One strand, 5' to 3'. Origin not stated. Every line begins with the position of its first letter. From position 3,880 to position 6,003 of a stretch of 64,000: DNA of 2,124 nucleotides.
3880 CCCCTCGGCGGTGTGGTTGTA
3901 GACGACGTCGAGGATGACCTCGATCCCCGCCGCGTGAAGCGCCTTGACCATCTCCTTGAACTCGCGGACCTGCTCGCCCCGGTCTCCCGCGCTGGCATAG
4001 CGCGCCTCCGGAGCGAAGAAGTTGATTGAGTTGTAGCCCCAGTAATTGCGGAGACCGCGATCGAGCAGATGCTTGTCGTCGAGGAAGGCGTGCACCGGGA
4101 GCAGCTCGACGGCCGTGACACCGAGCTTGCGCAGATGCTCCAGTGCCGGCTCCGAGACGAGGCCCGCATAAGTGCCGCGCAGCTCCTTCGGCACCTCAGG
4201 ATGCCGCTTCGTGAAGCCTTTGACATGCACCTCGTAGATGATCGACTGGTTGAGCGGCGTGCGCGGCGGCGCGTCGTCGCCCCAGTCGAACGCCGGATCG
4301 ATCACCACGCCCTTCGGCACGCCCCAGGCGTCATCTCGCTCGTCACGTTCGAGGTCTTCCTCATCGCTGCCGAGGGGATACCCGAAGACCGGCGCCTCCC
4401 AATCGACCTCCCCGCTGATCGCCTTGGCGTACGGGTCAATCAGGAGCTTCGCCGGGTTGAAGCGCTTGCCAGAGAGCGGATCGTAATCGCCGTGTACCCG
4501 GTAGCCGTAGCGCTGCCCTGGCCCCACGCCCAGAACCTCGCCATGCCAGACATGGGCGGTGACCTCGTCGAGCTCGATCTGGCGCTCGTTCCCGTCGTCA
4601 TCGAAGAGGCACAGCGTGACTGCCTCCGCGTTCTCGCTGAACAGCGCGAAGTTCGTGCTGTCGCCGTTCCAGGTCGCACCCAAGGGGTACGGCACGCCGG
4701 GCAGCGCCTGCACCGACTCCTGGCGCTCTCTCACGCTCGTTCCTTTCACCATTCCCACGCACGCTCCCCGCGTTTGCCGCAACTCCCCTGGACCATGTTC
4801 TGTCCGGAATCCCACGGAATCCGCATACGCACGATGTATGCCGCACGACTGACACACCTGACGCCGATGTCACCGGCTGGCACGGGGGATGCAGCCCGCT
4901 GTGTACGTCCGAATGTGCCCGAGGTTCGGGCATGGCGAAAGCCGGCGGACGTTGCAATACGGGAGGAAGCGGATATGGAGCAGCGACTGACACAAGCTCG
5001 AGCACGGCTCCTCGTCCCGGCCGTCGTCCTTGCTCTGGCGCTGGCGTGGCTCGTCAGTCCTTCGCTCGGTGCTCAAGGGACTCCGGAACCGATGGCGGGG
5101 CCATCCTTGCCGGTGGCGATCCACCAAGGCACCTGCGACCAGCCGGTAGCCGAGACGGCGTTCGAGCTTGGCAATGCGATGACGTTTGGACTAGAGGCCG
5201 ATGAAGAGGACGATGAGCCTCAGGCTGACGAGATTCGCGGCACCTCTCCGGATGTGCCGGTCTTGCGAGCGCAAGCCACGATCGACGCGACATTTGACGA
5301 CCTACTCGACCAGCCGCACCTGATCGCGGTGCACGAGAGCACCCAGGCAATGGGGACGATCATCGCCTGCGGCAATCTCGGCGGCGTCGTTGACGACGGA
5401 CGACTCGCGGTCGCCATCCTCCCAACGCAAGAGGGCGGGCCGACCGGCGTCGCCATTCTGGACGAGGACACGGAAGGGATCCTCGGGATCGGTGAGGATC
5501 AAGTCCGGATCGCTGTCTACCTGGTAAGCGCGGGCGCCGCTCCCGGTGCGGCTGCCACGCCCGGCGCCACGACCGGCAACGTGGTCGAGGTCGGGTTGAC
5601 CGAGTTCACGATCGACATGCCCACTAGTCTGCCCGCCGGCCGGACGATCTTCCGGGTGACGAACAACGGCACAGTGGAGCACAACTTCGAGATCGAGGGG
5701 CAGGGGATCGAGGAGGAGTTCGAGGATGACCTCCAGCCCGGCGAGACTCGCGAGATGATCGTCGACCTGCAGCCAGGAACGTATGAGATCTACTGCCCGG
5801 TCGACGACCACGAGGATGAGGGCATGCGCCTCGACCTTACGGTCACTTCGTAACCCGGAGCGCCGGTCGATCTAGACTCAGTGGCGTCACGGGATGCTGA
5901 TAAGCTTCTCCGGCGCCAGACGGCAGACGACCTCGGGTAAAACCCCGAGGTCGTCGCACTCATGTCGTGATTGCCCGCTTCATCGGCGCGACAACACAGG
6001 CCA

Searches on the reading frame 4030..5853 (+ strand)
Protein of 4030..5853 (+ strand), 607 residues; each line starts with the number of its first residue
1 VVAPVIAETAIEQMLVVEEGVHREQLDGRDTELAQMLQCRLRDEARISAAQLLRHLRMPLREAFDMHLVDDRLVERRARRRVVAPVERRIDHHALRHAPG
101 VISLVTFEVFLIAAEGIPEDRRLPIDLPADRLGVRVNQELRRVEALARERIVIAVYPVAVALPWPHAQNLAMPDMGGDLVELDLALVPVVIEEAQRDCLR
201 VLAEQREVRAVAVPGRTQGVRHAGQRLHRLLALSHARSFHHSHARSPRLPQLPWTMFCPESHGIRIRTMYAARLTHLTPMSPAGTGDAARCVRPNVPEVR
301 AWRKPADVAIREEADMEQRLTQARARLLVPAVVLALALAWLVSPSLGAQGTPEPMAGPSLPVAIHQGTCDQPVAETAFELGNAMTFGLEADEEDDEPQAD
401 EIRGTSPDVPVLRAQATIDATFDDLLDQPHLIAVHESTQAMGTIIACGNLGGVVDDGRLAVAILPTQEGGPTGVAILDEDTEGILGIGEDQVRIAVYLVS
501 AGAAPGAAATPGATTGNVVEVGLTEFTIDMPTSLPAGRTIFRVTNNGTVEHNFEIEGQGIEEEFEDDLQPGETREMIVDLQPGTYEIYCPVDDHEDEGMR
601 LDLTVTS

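Call 59: search_protein_families(library=pfam, proteins=[window:4030-5853:+], max_evalue=0.001)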
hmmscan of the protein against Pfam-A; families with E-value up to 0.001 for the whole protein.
window:4030-5853:+ (607 aa): 1 family
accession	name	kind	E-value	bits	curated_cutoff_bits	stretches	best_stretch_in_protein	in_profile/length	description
PF13473.12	Cupredoxin_1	-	1.9e-06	28.2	27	1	532-593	37-96/104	Cupredoxin-like domain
